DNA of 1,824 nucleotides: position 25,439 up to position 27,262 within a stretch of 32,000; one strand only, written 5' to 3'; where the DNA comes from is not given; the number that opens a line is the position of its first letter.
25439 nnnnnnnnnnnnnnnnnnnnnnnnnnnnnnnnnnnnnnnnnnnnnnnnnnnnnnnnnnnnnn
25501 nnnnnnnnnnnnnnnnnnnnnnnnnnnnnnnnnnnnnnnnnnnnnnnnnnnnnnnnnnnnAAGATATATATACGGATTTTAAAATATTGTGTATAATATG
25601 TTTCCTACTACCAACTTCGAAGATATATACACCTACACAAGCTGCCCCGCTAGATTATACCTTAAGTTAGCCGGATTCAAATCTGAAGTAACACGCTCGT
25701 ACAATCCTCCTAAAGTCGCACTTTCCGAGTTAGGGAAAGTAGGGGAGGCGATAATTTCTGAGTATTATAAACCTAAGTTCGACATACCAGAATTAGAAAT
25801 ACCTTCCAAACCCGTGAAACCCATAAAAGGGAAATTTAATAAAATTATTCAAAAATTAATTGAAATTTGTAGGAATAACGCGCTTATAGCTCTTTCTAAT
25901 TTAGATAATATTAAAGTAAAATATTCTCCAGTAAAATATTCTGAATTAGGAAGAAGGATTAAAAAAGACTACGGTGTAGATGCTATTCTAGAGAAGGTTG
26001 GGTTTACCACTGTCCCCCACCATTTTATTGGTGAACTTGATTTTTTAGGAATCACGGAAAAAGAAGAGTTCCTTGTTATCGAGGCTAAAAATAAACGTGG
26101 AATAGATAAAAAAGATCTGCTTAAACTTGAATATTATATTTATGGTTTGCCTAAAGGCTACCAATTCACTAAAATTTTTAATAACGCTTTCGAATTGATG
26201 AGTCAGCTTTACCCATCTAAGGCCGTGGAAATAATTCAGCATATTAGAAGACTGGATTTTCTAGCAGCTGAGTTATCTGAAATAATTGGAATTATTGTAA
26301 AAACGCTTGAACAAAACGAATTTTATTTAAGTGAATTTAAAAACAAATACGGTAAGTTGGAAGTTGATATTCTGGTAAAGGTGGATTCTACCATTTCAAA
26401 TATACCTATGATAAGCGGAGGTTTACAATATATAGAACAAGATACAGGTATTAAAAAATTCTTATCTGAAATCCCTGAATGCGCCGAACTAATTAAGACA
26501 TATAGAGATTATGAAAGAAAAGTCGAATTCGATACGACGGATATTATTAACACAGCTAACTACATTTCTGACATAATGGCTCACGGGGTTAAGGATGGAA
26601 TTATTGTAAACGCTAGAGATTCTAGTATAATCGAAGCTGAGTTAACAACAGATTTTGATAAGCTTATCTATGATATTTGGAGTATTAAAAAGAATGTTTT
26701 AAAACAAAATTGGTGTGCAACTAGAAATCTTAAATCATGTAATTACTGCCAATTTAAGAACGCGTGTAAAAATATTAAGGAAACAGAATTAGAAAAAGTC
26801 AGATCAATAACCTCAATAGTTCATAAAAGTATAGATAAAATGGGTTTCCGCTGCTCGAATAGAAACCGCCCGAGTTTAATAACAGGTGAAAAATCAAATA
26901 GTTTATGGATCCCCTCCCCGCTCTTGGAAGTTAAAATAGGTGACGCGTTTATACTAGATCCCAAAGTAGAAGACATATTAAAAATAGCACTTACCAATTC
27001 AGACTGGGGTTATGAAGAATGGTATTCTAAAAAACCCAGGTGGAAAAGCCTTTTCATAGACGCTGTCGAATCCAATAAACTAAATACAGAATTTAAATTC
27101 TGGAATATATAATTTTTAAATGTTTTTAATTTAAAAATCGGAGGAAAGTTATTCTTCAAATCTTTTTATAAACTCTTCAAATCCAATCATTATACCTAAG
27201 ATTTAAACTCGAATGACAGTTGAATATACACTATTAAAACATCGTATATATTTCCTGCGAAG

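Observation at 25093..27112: Membrane-anchored wHTH protein + oversized Cas4-like Fe-S nuclease: candidate uncharacterised defence module next to a type III R-M system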

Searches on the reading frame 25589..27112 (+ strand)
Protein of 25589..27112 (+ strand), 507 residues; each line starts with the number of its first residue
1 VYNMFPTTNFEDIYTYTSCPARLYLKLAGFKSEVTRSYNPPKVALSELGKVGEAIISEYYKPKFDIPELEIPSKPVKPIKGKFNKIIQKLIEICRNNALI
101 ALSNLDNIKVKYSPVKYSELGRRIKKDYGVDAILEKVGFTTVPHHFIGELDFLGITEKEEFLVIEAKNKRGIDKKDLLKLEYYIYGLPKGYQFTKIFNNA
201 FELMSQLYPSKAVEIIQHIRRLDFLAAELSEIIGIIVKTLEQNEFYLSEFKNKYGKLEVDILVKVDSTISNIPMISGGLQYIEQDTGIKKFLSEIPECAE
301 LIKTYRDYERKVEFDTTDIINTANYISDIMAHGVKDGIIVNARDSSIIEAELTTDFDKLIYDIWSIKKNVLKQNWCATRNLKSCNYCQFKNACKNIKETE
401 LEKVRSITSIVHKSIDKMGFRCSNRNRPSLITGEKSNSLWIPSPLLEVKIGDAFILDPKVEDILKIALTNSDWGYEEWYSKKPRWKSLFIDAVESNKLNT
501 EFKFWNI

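Call 3: search_protein_families(library=pfam, proteins=[window:25589-27112:+], max_evalue=1)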
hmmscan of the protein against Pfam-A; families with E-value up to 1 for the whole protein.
window:25589-27112:+ (507 aa): 3 families
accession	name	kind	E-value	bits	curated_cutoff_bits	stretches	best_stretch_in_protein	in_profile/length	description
PF12705.13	PDDEXK_1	-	0.00071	20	22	1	351-394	205-247/247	PD-(D/E)XK nuclease superfamily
PF01930.23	Cas_Cas4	-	0.0059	17.1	22.7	0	147-187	53-92/160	Domain of unknown function DUF83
PF18360.6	hnRNP_Q_AcD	-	0.096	13.3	26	0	199-224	27-52/70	Heterogeneous nuclear ribonucleoprotein Q acidic domain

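Call 4: search_protein_families(library=padloc, proteins=[window:25589-27112:+], max_evalue=1)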
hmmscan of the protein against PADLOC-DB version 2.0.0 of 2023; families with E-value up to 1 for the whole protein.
window:25589-27112:+ (507 aa): 4 families
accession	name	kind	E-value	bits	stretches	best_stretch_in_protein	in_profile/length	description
PDLC01447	Cas4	-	9.1e-10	37.2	2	322-395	89-159/161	"CAS-I,CAS-II,CAS-III,CAS-IV,CAS-V,CAS-VI; acquisition_associated"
PDLC01250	Cas4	-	1.3e-09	36.6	2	327-394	107-168/168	"CAS-I,CAS-II,CAS-III,CAS-IV,CAS-V,CAS-VI; acquisition_associated"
PDLC00943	Cas4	-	0.00011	20.2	2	332-394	115-179/180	CRISPR-associated protein Cas4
PDLC01611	Cas4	-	0.00013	20.3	2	121-187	33-90/158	"CAS-I,CAS-II,CAS-III,CAS-IV,CAS-V,CAS-VI; acquisition_associated"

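Call 5: search_protein_families(library=ncbifam, proteins=[window:25589-27112:+], max_evalue=1)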
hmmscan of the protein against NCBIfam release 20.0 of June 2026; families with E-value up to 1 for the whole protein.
window:25589-27112:+ (507 aa): 4 families
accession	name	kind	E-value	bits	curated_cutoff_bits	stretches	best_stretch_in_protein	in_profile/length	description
TIGR00372.1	cas4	equivalog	0.00042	20.2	65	1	332-394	115-179/180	CRISPR-associated protein Cas4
TIGR03491.1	TIGR03491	subfamily_domain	0.0076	15.2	97.45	1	330-418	141-231/462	TM0106 family RecB-like putative nuclease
NF006732.0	PRK09263.1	equivalog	0.011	14.2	657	1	81-150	426-496/712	anaerobic ribonucleoside-triphosphate reductase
TIGR00503.1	prfC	equivalog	0.061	11.7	466.95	1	67-143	393-470/527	peptide chain release factor 3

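Call 7: find_homologous_proteins(query=window:25589-27112:+, max_evalue=0.001)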
Query window:25589-27112:+ (507 aa): 13 proteins with E <= 0.001 among 8000 candidates.
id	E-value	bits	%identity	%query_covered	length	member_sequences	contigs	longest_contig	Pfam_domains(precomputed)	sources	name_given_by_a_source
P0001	0.0e+0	1142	100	100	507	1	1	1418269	-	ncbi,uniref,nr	ncbi:MAG: hypothetical protein OdinLCB4_006785 [Candidatus Odinarchaeum yellowstonii]|uniref:Unchara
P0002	1.9e-111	391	41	99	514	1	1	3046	-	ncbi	ncbi:MAG: hypothetical protein QXO71_11260 [Candidatus Jordarchaeaceae archaeon]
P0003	1.1e-103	366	40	99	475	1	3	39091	-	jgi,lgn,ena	-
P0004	2.0e-103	365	41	99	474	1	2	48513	PF01930.24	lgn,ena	-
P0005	7.7e-103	363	39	99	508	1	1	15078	PF12705.14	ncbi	ncbi:MAG: PD-(D/E)XK nuclease family protein [Nitrososphaeria archaeon]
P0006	1.8e-102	362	40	99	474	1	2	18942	-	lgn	-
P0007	7.4e-102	360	40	99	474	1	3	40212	-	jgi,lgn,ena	-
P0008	2.1e-101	358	40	99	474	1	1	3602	-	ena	-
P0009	7.5e-98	346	39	99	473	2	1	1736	-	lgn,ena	-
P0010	1.4e-97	346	37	99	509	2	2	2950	PF12705.14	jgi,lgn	jgi:CRISPR/Cas system-associated exonuclease Cas4 (RecB family)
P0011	1.5e-91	326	36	100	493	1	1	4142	PF12705.14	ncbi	ncbi:MAG: PD-(D/E)XK nuclease family protein [Nitrososphaeria archaeon]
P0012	2.0e-79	286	32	99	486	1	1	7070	PF12705.14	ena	-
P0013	9.3e-74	267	35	100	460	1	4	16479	PF12705.14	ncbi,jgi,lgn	ncbi:MAG: PD-(D/E)XK nuclease family protein [Thermoproteota archaeon]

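Call 9: find_encoding_contigs(protein=P0004, flank=8000, max_places=3)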
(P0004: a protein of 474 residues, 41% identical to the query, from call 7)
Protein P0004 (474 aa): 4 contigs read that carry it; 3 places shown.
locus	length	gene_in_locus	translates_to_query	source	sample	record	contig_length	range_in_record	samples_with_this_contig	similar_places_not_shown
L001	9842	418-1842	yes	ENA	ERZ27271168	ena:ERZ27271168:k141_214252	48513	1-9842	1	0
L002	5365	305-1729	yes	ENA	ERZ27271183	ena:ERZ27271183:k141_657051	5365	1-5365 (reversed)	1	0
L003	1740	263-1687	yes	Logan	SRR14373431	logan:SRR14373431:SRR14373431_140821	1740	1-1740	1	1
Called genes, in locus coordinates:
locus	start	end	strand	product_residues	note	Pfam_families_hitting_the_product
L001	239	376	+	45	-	-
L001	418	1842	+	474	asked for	PF01930:Cas_Cas4 (faint)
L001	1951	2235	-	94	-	-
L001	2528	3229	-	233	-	-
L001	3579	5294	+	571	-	-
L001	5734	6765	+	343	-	-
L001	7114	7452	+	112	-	-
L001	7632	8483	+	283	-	-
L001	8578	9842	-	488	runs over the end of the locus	PF01555:N6_N4_Mtase, PF01170:UPF0020 (faint)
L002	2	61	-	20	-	?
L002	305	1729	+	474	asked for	PF01930:Cas_Cas4 (faint)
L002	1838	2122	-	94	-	-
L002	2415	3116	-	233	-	-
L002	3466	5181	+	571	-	-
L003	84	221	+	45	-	-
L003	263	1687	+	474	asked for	PF01930:Cas_Cas4 (faint)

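Call 10: find_encoding_contigs(protein=P0007, flank=8000, max_places=3)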
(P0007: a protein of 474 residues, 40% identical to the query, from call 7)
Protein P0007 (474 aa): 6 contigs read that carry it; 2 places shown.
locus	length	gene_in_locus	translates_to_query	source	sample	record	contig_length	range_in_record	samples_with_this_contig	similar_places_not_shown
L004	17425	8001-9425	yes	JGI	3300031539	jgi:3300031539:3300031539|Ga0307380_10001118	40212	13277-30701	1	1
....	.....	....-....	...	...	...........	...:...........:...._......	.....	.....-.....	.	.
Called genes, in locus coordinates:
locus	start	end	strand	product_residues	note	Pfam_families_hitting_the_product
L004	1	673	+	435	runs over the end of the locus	-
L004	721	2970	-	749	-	-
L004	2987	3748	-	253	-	-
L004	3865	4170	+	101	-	-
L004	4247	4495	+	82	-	-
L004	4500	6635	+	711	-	PF02171:Piwi (weak)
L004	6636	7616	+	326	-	PF12705:PDDEXK_1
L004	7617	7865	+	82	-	PF13392:HNH_3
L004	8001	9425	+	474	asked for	-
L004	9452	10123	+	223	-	-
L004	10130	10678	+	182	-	PF13482:RNase_H_2, PF10108:DNA_pol_B_exo2 (weak)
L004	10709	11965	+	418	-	-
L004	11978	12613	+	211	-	-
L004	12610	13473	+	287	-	-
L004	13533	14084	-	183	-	-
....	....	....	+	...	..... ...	-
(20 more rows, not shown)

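Call 11: find_encoding_contigs(protein=P0005, flank=8000, max_places=2)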
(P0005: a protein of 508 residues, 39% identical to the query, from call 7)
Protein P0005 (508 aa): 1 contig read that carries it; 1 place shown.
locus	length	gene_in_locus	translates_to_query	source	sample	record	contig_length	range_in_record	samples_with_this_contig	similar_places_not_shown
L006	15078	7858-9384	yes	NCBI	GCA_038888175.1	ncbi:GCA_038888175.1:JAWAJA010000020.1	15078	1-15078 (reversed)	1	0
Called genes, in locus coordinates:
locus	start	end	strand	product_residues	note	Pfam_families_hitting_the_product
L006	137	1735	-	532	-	PF01547:SBP_bac_1, PF13416:SBP_bac_8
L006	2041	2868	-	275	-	PF00528:BPD_transp_1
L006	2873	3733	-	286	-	PF00528:BPD_transp_1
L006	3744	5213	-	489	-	PF01547:SBP_bac_1, PF13416:SBP_bac_8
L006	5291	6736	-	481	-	PF01139:RtcB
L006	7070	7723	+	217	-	-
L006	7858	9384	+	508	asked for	PF12705:PDDEXK_1 (faint)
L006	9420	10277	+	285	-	PF05168:HEPN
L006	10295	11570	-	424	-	-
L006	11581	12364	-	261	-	-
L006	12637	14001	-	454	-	PF05872:HerA_C (faint), PF01935:DUF87, PF10412:TrwB_AAD_bind (faint)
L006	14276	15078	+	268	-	?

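Call 12: find_encoding_contigs(protein=P0013, flank=8000, max_places=3)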
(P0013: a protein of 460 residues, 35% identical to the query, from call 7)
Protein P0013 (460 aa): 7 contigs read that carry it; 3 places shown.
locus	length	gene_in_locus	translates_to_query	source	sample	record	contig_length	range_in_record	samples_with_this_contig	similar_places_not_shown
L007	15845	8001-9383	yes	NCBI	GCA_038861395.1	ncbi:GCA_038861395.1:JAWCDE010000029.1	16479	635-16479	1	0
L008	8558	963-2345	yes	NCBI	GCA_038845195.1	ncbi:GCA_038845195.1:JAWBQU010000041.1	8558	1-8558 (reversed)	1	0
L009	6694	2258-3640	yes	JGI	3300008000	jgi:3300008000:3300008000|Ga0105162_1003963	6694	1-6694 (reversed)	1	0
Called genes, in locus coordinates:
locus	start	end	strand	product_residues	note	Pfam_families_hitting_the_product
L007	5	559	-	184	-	-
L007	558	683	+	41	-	-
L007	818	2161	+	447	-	-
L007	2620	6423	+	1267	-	PF13517:FG-GAP_3 (faint)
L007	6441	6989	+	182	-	PF18998:Flg_new_2 (faint)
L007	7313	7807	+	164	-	-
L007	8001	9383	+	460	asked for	PF12705:PDDEXK_1 (weak)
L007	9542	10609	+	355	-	PF01694:Rhomboid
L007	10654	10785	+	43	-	-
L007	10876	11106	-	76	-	PF07927:HicA_toxin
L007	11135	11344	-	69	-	PF15919:HicB_lk_antitox, PF21748:UPF0150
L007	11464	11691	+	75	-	-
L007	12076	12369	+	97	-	-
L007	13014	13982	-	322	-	-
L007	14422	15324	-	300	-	-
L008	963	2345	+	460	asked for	PF12705:PDDEXK_1 (weak)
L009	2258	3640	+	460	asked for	PF12705:PDDEXK_1 (weak)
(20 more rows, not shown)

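Call 20: find_encoding_contigs(protein=P0002, flank=5000, max_places=2)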
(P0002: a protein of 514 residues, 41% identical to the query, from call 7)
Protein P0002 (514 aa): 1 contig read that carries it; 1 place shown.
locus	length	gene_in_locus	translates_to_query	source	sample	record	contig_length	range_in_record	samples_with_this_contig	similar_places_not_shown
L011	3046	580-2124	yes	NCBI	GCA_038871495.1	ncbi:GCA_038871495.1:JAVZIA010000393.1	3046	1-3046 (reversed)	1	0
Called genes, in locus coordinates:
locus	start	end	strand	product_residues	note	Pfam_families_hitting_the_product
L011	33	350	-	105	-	PF12760:Zn_ribbon_IS1595, PF03811:Zn_ribbon_InsA (faint)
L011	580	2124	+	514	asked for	-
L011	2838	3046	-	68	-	?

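Call 21: find_encoding_contigs(protein=P0012, flank=8000, max_places=2)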
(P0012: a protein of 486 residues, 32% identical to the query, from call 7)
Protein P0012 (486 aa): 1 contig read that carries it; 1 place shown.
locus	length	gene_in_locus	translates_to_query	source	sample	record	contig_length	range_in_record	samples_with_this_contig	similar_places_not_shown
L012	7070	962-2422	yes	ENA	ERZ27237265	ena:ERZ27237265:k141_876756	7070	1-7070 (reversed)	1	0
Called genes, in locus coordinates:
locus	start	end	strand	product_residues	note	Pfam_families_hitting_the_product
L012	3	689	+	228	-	?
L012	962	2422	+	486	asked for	PF12705:PDDEXK_1 (faint)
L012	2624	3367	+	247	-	-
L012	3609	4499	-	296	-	-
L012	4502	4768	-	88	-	PF01863:YgjP-like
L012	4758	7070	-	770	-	?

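Call 22: find_encoding_contigs(protein=P0011, flank=5000, max_places=2)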
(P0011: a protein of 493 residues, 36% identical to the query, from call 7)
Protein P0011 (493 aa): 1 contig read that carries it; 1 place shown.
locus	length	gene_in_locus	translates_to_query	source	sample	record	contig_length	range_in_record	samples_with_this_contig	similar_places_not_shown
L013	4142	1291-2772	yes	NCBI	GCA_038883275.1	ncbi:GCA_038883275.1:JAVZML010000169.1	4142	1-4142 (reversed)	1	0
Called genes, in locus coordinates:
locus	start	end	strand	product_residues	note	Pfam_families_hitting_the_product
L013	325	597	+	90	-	-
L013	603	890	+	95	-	-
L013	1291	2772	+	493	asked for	PF12705:PDDEXK_1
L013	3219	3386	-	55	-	-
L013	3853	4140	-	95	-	PF01934:HepT-like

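Call 26: search_solved_structures(query=A1, max_evalue=10, show_alignments=3)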
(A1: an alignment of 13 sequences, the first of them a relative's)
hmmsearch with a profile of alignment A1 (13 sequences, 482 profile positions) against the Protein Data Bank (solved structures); distinct sequences matched with E-value up to 10: 0.

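Call 29: predict_structure(alignment_id=A1)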
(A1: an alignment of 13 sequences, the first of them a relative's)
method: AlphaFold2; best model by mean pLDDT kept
length: 507 residues; sequences in the alignment: 13
mean_pLDDT: 74.9   pTM: 0.71
mean pLDDT of the five models: 74.9, 72.0, 71.8, 71.0, 62.6
residues with pLDDT >= 90: 68; 70-90: 285; 50-70: 98; < 50: 56
segments of 3 or more residues with pLDDT < 50: 33-40, 259-282, 425-439, 505-507
pLDDT, mean of each block of 10 residues (from residue 1): 62 88 86 45 61 87 74 63 90 92 87 76 92 79 58 88 89 89 81 72 84 85 85 87 87 73 30 35 68 94 89 75 76 83 91 86 87 85 72 83 69 66 46 35 64 77 78 75 70 65 52
secondary structure, 60 per line:
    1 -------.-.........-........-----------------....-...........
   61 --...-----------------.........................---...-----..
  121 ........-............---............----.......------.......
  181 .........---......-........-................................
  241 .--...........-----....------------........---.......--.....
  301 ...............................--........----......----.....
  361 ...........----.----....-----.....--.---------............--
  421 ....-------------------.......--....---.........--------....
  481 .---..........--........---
elements in order: H10-18 H20-27 H45-48 H50-60 E63-65 H83-107 E111-113 H119-128 E130-141 E145-156 E161-167 H174-189 H193-198 H200-207 H209-241 H244-254 H260-263 H276-283 H287-293 H296-331 E334-341 E346-351 H356-371 H381-384 H390-394 H407-418 E421-424 E444-450 E453-456 H460-468 H477-481 H485-494 H497-504

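Call 32: search_protein_representatives(alignment_id=A1)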
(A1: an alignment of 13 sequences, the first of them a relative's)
Query: 13 sequences, 482 profile positions. Proteins with E-value up to 0.001 (for the whole library): 38; up to 1e-10: 20; up to 1e-30: 10. The best 38 are listed.
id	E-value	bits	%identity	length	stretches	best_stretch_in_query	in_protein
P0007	2.3e-216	735.9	-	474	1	4-482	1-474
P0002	2.7e-204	696.1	-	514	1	4-482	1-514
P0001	1.6e-198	677.1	-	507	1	1-482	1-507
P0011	7.0e-198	675.0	-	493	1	2-482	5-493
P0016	1.3e-151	522.4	-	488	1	2-482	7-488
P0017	9.0e-141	486.6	-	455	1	23-482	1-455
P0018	6.9e-86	305.6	-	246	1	1-238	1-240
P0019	5.1e-42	161.0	-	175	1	242-382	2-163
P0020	1.5e-39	152.8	-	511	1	10-413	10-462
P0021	2.6e-34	135.5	-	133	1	342-482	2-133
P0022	9.5e-30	120.5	-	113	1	373-482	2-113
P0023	9.8e-28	113.9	-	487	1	15-482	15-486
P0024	1.8e-26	109.7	-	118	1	3-108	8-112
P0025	7.9e-25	104.3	-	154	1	4-75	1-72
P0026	5.1e-24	101.6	-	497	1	15-481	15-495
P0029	8.8e-15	71.1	-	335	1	142-481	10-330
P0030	3.2e-13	66.0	-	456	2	10-185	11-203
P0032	2.1e-10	56.7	-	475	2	10-184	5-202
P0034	7.8e-10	54.8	-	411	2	9-185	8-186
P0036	1.7e-08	50.4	-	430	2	292-406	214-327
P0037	3.4e-07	46.1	-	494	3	314-376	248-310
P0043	3.5e-05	39.5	-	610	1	146-381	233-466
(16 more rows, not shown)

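Call 33: fold_search(model_id=the predicted structure, library=pdb)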
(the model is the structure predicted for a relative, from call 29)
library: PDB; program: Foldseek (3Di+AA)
matches with E <= 10: 271; with E <= 0.001: 0
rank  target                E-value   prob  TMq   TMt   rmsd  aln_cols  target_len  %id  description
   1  7lwa_A                3.3e-02  0.92  0.22  0.39  20.5       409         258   10  Human Exonuclease 5 crystal structure (T88E) in complex with ssDNA and Mg (released 2021-07-14)
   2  7lw7                  4.6e-02  0.89  0.22  0.37  21.2       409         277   11  Human Exonuclease 5 crystal structure (released 2021-07-14)
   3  7lw8_A                7.1e-02  0.90  0.23  0.40  18.2       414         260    9  Human Exonuclease 5 crystal structure in complex with a ssDNA (released 2021-07-14)
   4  8ps4_A                7.8e-02  0.10  0.08  0.09  31.7       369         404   12  Escherichia coli SduA complex (released 2025-01-22)
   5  7lw9_A                8.2e-02  0.72  0.22  0.37  19.2       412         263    9  Human Exonuclease 5 crystal structure in complex with ssDNA, Sm, and Na (released 2021-07-14)
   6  9np6_A                1.3e-01  0.82  0.18  0.11  18.6       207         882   14  Cryo-EM structure of AdnA(D934A)-AdnB(D1014A) in complex with AMPPNP and blunt end DNA (released 2025-03-19)
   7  6ppu_A                1.9e-01  0.60  0.17  0.14  18.8       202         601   12  Cryo-EM structure of AdnAB-AMPPNP-DNA complex (released 2019-11-20)
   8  7sjr_A                2.0e-01  0.75  0.18  0.11  17.9       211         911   14  Cryo-EM structure of AdnA-AdnB(W325A) in complex with DNA and AMPPNP (released 2021-12-22)
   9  9q9i_B                2.0e-01  0.09  0.11  0.11  22.8       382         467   11  Cryo-EM structure of human Mre11-Rad50-Nbs1 complex bound to DNA (released 2025-10-01)
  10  9q9h_B                2.3e-01  0.10  0.12  0.13  25.1       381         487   11  Cryo-EM structure of human Mre11-Rad50 complex bound to DNA (released 2025-10-01)
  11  6xv8_B                2.5e-01  0.10  0.09  0.10  22.0       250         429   11  Crystal structure of Megabody Mb-Nb207-c7HopQ_G10 (released 2021-01-13)
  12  6ppr_A                2.6e-01  0.54  0.17  0.11  18.5       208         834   15  Cryo-EM structure of AdnA(D934A)-AdnB(D1014A) in complex with AMPPNP and DNA (released 2019-11-20)
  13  9q9m_A                2.7e-01  0.09  0.12  0.13  22.7       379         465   12  Cryo-EM structure of human Mre11-Rad50-Nbs1 (MRN) complex bound to DNA and telomeric factor TRF2 (released 2025-10-01)
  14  9q9j_B                4.4e-01  0.06  0.10  0.11  22.5       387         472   11  Cryo-EM structure of human Mre11-Rad50-Nbs1 (MRN) complex bound to DNA and telomeric factor TRF2 fragment (438-542) (released 2025-10-01)
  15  9r64_I                8.7e-01  0.18  0.14  0.11  27.1       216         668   10  CPS secretion pathway Wza-Wzc_C1 (Conf 0) (released 2026-03-04)
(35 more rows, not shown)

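Call 34: fold_search(model_id=the predicted structure, library=viral)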
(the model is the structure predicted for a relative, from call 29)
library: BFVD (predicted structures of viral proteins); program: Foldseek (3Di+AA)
matches with E <= 10: 299; with E <= 0.001: 0
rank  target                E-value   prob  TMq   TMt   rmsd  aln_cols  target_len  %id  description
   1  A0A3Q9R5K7            4.2e-03  1.00  0.26  0.45  17.6       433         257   10  (no name in the UniProt tables at hand)
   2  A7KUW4                1.2e-02  0.98  0.24  0.39  19.9       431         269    9  (no name in the UniProt tables at hand)
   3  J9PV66                2.3e-02  0.97  0.20  0.31  15.0       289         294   10  Uncharacterized protein [Bacillus phage BCD7]
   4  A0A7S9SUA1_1          4.7e-02  0.09  0.10  0.07  35.0       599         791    8  Uncharacterized protein [Virus NIOZ-UU157]
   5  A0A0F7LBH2            7.6e-02  0.57  0.12  0.20  24.2       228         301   10  PD-(D/E)XK endonuclease-like domain-containing protein [uncultured marine virus]
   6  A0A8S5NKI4            1.0e-01  0.35  0.13  0.21  16.9       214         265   13  PD-(D/E)XK nuclease superfamily protein [Siphoviridae sp. ctK0l2]
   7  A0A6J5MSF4            1.1e-01  0.04  0.07  0.07  46.3       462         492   11  Uncharacterized protein [uncultured Caudovirales phage]
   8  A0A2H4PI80            1.5e-01  0.80  0.24  0.39  23.0       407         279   10  Cas4 family exonuclease [Streptomyces phage WRightOn]
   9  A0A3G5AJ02            1.5e-01  0.12  0.13  0.08  45.9       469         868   11  DNA double-stranded break repair ATPase [Solumvirus sp.]
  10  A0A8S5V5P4            1.7e-01  0.44  0.21  0.29  23.4       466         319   10  PD-(D/E)XK nuclease superfamily protein [Myoviridae sp. ct4uh47]
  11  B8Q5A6                1.9e-01  0.87  0.10  0.36   4.3        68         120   15  (no name in the UniProt tables at hand)
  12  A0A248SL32            1.9e-01  0.05  0.08  0.10  50.6       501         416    9  Peptidase S74 domain-containing protein [Klebsiella phage SopranoGao]
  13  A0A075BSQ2            2.5e-01  0.41  0.23  0.29  19.8       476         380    8  PD-(D/E)XK endonuclease-like domain-containing protein [Microcystis phage MaMV-DC]
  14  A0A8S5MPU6            3.0e-01  0.08  0.12  0.14  35.7       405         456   11  Spore cortex-lytic enzyme [Podoviridae sp. ctoqT5]
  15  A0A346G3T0            3.5e-01  0.09  0.07  0.17  23.8       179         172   12  (no name in the UniProt tables at hand)
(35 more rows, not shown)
